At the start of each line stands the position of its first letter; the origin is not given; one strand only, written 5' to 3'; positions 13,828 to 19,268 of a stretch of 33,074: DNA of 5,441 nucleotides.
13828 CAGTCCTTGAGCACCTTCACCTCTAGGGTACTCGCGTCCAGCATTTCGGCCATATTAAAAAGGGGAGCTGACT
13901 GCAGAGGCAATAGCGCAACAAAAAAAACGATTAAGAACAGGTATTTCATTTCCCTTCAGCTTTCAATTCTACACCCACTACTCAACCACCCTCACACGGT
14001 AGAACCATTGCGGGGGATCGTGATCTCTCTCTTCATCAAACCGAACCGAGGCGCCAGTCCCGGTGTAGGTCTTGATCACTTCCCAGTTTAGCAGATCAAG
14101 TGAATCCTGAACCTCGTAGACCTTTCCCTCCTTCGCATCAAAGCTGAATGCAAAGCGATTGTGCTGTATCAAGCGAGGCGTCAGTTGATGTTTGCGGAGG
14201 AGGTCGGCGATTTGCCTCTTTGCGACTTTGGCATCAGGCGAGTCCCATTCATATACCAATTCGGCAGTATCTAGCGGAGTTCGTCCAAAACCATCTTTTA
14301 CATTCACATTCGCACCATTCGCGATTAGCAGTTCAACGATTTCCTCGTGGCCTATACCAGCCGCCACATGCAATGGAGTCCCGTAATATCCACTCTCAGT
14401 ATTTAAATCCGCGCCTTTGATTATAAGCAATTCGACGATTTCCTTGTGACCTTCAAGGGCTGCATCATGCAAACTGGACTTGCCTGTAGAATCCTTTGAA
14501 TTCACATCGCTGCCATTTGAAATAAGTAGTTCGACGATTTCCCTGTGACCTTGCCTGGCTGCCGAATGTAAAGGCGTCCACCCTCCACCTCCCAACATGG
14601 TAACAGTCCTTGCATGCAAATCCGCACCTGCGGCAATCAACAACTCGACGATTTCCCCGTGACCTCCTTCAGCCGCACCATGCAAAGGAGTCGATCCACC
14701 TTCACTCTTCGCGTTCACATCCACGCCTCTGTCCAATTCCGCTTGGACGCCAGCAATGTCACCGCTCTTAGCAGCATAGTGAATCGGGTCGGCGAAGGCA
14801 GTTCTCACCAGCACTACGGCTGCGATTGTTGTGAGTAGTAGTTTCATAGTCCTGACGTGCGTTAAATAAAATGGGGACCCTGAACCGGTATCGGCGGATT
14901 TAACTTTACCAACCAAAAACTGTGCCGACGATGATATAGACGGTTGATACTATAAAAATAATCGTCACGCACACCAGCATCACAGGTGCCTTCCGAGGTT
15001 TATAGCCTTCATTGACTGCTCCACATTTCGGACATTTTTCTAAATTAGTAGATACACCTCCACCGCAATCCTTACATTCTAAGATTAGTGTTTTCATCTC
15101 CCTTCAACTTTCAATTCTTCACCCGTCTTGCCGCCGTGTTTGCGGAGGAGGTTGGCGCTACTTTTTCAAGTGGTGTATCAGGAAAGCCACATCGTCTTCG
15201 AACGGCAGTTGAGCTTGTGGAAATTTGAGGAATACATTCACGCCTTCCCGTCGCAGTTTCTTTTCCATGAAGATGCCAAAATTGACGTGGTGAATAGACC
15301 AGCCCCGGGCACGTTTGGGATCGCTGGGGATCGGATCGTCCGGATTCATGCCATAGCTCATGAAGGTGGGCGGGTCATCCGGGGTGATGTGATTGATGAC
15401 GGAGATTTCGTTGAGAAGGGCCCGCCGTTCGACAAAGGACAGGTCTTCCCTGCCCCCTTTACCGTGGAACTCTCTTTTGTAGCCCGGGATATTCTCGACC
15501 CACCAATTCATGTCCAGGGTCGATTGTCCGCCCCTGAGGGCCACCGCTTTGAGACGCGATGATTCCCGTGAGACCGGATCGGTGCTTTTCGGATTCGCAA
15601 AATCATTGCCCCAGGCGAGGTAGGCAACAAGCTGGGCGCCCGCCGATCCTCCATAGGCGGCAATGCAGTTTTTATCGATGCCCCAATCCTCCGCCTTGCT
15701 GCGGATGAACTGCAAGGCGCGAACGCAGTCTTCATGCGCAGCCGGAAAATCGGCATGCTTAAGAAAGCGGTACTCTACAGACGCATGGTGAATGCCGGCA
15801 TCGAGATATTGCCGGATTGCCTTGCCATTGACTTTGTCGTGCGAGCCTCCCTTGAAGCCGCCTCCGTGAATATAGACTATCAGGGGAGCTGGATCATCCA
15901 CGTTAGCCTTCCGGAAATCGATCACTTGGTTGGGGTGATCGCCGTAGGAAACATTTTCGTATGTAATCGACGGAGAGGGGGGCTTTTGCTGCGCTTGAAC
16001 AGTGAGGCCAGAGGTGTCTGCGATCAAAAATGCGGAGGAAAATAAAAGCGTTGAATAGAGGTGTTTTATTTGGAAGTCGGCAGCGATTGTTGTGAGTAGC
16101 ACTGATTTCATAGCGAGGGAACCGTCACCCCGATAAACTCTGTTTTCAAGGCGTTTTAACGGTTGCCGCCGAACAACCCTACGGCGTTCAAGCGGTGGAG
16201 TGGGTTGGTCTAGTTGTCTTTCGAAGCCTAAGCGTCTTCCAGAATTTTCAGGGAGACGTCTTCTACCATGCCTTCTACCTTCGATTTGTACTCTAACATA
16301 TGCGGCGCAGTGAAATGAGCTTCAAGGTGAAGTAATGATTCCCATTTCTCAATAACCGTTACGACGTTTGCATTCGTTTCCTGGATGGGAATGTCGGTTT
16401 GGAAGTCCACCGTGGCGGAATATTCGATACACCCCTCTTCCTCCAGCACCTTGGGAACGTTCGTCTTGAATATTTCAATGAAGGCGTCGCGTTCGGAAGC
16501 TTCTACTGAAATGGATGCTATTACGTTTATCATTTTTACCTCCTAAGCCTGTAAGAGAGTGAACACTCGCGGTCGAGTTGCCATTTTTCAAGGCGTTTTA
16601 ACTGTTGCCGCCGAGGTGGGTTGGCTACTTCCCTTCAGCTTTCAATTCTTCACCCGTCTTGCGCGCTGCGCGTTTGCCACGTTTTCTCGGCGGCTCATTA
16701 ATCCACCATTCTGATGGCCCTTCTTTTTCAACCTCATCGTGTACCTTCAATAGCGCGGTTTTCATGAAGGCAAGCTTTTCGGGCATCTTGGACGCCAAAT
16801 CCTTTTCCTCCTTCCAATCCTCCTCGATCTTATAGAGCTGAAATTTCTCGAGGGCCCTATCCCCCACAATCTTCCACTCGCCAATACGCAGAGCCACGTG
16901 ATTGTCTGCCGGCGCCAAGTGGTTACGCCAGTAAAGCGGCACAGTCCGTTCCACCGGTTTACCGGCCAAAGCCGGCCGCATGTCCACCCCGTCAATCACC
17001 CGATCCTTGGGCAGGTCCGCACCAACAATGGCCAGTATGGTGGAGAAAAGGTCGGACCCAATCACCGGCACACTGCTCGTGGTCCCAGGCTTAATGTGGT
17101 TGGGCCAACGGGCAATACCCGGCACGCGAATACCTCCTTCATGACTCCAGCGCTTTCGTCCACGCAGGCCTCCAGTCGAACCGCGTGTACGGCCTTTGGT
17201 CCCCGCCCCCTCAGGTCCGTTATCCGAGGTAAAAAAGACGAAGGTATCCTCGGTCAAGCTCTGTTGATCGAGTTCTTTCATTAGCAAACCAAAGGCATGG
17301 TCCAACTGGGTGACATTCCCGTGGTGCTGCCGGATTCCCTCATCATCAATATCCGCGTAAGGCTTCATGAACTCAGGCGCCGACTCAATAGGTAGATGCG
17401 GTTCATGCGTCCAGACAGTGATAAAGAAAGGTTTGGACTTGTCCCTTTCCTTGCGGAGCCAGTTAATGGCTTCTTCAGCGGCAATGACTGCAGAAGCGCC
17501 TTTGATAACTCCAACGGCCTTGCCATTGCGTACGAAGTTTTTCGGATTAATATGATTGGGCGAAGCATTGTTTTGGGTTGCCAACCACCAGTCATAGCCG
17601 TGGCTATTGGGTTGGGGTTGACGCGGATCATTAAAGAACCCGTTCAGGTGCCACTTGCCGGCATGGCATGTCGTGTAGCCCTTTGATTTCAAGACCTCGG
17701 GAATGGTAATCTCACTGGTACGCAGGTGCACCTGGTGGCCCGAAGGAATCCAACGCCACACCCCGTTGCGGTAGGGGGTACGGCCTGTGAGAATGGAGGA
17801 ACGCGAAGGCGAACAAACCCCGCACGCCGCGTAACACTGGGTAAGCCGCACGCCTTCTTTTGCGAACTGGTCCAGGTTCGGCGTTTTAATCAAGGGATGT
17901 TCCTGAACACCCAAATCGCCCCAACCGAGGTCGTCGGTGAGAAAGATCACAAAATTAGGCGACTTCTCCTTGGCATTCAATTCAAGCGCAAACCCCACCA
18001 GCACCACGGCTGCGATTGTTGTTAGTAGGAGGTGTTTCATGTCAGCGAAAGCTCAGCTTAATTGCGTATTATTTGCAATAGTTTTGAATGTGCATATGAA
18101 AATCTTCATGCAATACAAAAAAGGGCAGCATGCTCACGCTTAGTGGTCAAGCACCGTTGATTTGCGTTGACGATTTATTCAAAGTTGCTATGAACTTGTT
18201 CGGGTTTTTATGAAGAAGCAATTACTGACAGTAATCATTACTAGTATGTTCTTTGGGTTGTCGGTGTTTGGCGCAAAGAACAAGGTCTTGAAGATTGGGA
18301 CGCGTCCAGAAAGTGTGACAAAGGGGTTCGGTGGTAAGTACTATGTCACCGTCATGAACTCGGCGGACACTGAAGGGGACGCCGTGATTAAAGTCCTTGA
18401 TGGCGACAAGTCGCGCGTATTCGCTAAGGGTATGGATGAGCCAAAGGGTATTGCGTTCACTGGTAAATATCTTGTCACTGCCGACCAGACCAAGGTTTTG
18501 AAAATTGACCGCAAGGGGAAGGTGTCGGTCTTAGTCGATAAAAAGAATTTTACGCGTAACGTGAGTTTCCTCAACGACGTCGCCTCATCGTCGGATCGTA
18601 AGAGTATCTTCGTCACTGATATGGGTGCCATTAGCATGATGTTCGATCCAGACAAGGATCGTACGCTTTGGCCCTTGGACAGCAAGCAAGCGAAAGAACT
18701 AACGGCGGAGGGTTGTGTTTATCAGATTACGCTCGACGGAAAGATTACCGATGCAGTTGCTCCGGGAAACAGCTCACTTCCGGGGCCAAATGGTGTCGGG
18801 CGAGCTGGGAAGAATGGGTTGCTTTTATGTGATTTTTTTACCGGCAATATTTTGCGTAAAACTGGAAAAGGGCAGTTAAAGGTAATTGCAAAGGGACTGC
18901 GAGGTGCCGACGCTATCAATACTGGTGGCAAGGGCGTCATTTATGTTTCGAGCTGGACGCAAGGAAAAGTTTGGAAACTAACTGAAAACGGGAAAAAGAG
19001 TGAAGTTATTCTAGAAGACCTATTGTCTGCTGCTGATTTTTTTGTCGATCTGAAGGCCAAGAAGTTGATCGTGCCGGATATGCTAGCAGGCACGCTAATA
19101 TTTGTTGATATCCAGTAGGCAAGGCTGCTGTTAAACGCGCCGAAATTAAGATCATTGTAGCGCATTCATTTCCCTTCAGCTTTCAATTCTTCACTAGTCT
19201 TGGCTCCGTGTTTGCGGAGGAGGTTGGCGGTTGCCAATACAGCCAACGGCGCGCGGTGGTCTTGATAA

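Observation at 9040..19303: Array of unrelated secreted-protein genes bracketed by the same leader and tail coding elements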

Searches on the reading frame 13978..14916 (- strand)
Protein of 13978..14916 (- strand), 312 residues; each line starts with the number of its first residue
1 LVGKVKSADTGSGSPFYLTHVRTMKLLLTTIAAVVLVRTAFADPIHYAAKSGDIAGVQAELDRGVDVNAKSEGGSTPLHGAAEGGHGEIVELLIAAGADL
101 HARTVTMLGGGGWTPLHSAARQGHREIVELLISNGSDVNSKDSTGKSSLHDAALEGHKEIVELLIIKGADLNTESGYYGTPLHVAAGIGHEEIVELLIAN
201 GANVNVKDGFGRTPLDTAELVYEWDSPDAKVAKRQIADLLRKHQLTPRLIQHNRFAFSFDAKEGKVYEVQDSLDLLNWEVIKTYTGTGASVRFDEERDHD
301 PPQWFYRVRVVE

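Call 8: search_protein_families(library=pfam, proteins=[window:13978-14916:-], max_evalue=0.01)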
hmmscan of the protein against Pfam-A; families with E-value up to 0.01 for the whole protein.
window:13978-14916:- (312 aa): 7 families
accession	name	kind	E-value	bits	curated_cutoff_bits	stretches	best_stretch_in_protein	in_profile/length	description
PF12796.13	Ank_2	-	1.8e-61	205.2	27.3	4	45-142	1-90/90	Ankyrin repeats (3 copies)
PF00023.36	Ank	-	5.9e-43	142.9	21.1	4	112-142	2-32/33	Ankyrin repeat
PF13637.12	Ank_4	-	1.9e-38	130.1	22.7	5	149-198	1-50/50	Ankyrin repeats (many copies)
PF13857.12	Ank_5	-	2.4e-32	111.1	27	4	169-218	7-56/56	Ankyrin repeats (many copies)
PF13606.12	Ank_3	-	5.2e-32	106.3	22.3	2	112-139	2-29/30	Ankyrin repeat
PF24521.3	Ank_KRIT1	-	2.4e-15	57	80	2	43-134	20-107/149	KRIT1 ankyrin-repeats domain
PF23745.1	ANK_LRRK2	-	3.4e-06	27.4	27.5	0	147-203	33-89/130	LRRK2 ANK repeat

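Call 33: search_protein_families(library=ncbifam, proteins=[window:13978-14916:-], max_evalue=1)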
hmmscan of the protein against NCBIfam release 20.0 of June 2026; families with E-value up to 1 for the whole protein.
window:13978-14916:- (312 aa): 11 families
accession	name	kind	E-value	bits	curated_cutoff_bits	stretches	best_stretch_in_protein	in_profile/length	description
NF043029.1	T4SS_AnkY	equivalog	6.5e-24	84.3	600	3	137-219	449-532/543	Dot/Icm T4SS effector AnkY/LegA9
NF041931.2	MzaA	equivalog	2.2e-23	83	800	3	112-165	35-88/726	MZA anti-phage system associated sigma-70 family RNA polymerase sigma factor MzaA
NF043023.1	T4SS_AnkH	equivalog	2.5e-18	66.1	600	3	112-173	32-93/467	Dot/Icm T4SS effector AnkH/LegA3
NF043022.1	T4SS_AnkG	equivalog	1.8e-15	56.7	500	2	116-217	300-405/455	Dot/Icm T4SS effector AnkG/AnkZ/LegA7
TIGR00870.1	trp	subfamily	1.9e-11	42.8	498.75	2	112-224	131-224/747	transient-receptor-potential calcium channel protein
NF043021.1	T4SS_AnkF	equivalog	2.1e-11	42.8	1000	2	147-207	587-648/917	Dot/Icm T4SS effector AnkF/LegA14/Ceg31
NF043028.1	T4SS_AnkX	equivalog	1.8e-09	36.3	1400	2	44-174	388-521/938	Dot/Icm T4SS effector AnkN/AnkX/LegA8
NF043019.1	T4SS_AnkC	equivalog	7.2e-08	31.7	450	2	62-140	115-195/459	Dot/Icm T4SS effector AnkC/LegA12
NF043024.1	T4SS_AnkI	equivalog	5.8e-06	25.3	550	1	179-245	242-308/439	Dot/Icm T4SS effector AnkI/LegAS4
NF043027.1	T4SS_AnkQ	equivalog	0.0013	17.5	700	1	121-170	340-389/496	Dot/Icm T4SS effector AnkQ/LegA10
NF041607.1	dimeth_corrin_MtbC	equivalog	0.083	12.4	350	0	141-171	134-164/203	dimethylamine corrinoid protein MtbC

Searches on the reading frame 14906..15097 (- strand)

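Call 9: search_protein_families(library=pfam, proteins=[window:14906-15097:-], max_evalue=0.01)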
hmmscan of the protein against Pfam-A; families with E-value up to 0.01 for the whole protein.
window:14906-15097:- (63 aa): 3 families
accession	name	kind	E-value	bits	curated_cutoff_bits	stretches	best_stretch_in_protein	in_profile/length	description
PF06170.17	DUF983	-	0.0014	19.3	22.6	1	20-61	9-50/85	Protein of unknown function (DUF983)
PF23455.1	DUF7129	-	0.0069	16.6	30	1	7-26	13-34/45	Domain of unknown function (DUF7129)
PF09788.14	Tmemb_55A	-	0.009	15.6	30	1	16-60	166-212/248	Transmembrane protein 55A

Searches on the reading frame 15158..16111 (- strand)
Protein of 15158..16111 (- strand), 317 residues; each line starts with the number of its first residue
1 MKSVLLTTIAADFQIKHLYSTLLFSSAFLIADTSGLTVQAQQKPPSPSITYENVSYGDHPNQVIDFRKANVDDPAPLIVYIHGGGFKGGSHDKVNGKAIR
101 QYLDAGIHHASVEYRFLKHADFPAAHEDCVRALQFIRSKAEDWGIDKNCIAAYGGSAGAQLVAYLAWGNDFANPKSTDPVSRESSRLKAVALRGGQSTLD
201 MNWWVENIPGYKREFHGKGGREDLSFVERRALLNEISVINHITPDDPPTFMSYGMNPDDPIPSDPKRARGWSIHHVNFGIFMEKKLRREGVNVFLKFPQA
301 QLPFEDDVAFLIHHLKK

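Call 8: search_protein_families(library=pfam, proteins=[window:15158-16111:-], max_evalue=0.01)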
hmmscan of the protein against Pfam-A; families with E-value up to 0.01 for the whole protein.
window:15158-16111:- (317 aa): 3 families
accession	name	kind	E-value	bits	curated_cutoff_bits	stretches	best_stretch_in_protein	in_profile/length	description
PF20434.5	BD-FAE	-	9e-28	97.7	26.8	1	69-256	7-199/215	BD-FAE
PF07859.19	Abhydrolase_3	-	4.4e-15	56.4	25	1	78-166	1-89/210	alpha/beta hydrolase fold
PF00135.34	COesterase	-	1e-08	35.1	27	1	71-166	99-201/515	Carboxylesterase family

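Call 33: search_protein_families(library=ncbifam, proteins=[window:15158-16111:-], max_evalue=1)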
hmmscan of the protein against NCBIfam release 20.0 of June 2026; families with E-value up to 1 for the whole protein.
window:15158-16111:- (317 aa): 11 families
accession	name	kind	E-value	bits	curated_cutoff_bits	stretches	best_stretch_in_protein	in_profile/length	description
NF058653.1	LipP1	equivalog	3.1e-18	65.7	350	1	68-166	64-162/300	LipP1 family hormone-sensitive lipase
NF033149.0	CHL_hydrolase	equivalog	2e-14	53.2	500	1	70-166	70-166/310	chloramphenicol hydrolase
NF007547.0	PRK10162.1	equivalog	3e-12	46.1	389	1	74-162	83-171/321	acetyl esterase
NF052354.1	EstLipQMycob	equivalog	2.4e-09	36.3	700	1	52-263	138-346/418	esterase LipQ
NF058649.1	GTSAG_HSLs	subfamily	1e-08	35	380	1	51-165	67-174/312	GTSAG motif subfamily hormone-sensitive lipase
NF058651.1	GESAG_HSLs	subfamily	2.7e-08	33.2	430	1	42-165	37-153/296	GESAG motif subfamily hormone-sensitive lipase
NF052620.1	AryltfaseLP1002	equivalog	3.7e-07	29.8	300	1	74-166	31-124/265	lp_1002 family arylesterase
NF042968.1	AcxylEst_AxeA1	equivalog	1.5e-06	26.8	700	1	78-167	51-139/459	acetylxylan esterase AxeA1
NF058650.1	GCSAG_HSLs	subfamily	9.1e-05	22.1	410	1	77-163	87-168/314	GCSAG motif subfamily hormone-sensitive lipase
NF041902.1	pecacetest_PaeX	equivalog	0.0004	19.5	550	1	120-172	125-173/318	pectin acetylesterase PaeX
NF058665.1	HaHSL_fam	equivalog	0.0018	17.7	320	1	52-169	39-148/260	hormone-sensitive lipase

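Call 45: find_encoding_contigs(protein=window:15158-16111:-, flank=10000, max_places=6)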
Protein window:15158-16111:- (317 aa): 15 contigs read that carry it; 6 places shown.
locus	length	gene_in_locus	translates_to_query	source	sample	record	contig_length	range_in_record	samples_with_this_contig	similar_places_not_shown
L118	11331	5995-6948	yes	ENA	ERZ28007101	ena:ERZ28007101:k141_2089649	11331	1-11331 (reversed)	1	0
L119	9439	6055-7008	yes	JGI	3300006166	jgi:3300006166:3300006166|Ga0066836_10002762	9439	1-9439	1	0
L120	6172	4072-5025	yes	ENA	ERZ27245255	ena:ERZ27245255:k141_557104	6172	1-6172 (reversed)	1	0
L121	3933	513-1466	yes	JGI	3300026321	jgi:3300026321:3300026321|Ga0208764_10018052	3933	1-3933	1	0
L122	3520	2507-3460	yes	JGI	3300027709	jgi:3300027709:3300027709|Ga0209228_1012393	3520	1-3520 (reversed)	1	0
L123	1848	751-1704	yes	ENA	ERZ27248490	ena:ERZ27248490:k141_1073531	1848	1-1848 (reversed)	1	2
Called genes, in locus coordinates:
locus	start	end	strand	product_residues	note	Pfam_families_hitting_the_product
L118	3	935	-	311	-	?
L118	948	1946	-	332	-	PF01261:AP_endonuc_2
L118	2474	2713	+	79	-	-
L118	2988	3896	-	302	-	-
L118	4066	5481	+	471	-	PF00884:Sulfatase, PF01663:Phosphodiest (weak), PF16347:SGSH_C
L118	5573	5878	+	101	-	PF03992:ABM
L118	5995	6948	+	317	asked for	PF00135:COesterase, PF20434:BD-FAE, PF07859:Abhydrolase_3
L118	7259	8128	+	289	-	PF12796:Ank_2, PF24521:Ank_KRIT1, PF12796:Ank_2, PF13637:Ank_4, PF13637:Ank_4, PF12796:Ank_2, PF00023:Ank, PF12796:Ank_2, +9 more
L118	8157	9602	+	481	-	-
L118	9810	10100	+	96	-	PF03992:ABM (weak)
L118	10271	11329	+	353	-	?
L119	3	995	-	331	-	?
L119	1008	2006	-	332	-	PF01261:AP_endonuc_2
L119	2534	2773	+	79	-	-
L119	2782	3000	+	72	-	-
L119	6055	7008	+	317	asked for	PF00135:COesterase, PF20434:BD-FAE, PF07859:Abhydrolase_3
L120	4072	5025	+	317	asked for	PF00135:COesterase, PF20434:BD-FAE, PF07859:Abhydrolase_3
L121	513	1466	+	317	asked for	PF00135:COesterase, PF20434:BD-FAE, PF07859:Abhydrolase_3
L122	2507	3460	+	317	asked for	PF00135:COesterase, PF20434:BD-FAE, PF07859:Abhydrolase_3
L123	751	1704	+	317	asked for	PF00135:COesterase, PF20434:BD-FAE, PF07859:Abhydrolase_3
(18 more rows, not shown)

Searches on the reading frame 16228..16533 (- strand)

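Call 8: search_protein_families(library=pfam, proteins=[window:16228-16533:-], max_evalue=0.01)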
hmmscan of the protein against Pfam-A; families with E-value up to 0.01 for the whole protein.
window:16228-16533:- (101 aa): 1 family
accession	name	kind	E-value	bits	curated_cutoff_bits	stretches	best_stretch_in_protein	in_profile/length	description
PF03992.22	ABM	-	1e-14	54.9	23.1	1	1-83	1-76/78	Antibiotic biosynthesis monooxygenase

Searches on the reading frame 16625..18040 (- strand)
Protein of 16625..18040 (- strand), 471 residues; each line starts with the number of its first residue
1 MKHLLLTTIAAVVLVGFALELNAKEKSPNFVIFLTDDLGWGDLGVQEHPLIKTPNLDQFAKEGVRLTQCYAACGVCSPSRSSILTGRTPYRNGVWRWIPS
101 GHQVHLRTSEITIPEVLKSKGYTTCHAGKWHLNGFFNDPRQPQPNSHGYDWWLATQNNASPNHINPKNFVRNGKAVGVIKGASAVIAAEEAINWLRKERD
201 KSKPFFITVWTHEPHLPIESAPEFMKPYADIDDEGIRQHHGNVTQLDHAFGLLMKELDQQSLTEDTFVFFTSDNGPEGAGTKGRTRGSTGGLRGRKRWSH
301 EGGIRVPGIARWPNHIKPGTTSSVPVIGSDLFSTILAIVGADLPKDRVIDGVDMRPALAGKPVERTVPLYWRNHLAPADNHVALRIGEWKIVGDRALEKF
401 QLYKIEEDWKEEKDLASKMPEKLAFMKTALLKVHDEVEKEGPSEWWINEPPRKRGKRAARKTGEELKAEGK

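Call 8: search_protein_families(library=pfam, proteins=[window:16625-18040:-], max_evalue=0.01)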
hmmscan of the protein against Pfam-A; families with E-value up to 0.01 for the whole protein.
window:16625-18040:- (471 aa): 4 families
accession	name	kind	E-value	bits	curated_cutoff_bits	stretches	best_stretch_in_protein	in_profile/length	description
PF00884.28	Sulfatase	-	5.7e-57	193.8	25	1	28-340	1-300/301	Sulfatase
PF16347.10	SGSH_C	-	2.5e-09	37.9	29.3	1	296-418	8-134/154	N-sulphoglucosamine sulphohydrolase, C-terminal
PF01663.27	Phosphodiest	-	4.9e-08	33.4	23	1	50-275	18-220/342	Type I phosphodiesterase / nucleotide pyrophosphatase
PF07394.17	DUF1501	-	0.003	17.2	27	1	237-275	262-300/390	Protein of unknown function (DUF1501)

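Call 10: find_encoding_contigs(protein=window:16625-18040:-, flank=10000, max_places=6)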
Protein window:16625-18040:- (471 aa): no gene with exactly this product is on record in the collection.

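Call 33: search_protein_families(library=ncbifam, proteins=[window:16625-18040:-], max_evalue=1)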
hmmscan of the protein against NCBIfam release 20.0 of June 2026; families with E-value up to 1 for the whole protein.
window:16625-18040:- (471 aa): 4 families
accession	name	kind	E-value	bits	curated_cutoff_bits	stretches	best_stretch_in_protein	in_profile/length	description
NF010322.0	PRK13759.1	equivalog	4.4e-38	131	481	3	24-132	3-107/486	arylsulfatase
TIGR03417.1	chol_sulfatase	equivalog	1.2e-32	113.5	433.45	2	27-134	2-105/500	choline-sulfatase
NF052527.1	Mn_arylsulf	exception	4.8e-19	68.6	850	3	28-132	2-103/479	manganese-dependent arylsulfatase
NF045661.1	HdlasePehA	equivalog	5.8e-14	51.6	900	2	29-87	4-62/506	phosphoric/sulfuric ester hydrolase PehA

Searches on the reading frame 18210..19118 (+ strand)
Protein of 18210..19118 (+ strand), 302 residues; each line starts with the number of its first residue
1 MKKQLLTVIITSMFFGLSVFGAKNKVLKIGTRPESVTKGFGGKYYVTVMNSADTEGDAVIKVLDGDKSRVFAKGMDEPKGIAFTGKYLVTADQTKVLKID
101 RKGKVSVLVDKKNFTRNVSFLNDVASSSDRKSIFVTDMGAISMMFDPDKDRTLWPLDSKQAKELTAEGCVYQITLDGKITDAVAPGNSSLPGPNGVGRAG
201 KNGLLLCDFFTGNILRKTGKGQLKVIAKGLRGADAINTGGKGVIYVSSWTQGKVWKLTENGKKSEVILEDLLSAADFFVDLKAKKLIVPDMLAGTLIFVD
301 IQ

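Call 9: search_protein_families(library=pfam, proteins=[window:18210-19118:+], max_evalue=0.01)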
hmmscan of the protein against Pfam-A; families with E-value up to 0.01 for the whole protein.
window:18210-19118:+ (302 aa): 3 families
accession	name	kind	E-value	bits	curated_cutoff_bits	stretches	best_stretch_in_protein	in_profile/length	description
PF01731.26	Arylesterase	-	0.00039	21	21.3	0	114-140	49-75/86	Arylesterase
PF08450.18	SGL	-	0.00074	19.6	26.3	0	60-267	25-220/246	SMP-30/Gluconolactonase/LRE-like region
PF24684.1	Vgb_lyase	-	0.001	18.4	50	1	139-268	138-260/290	Virginiamycin B lyase family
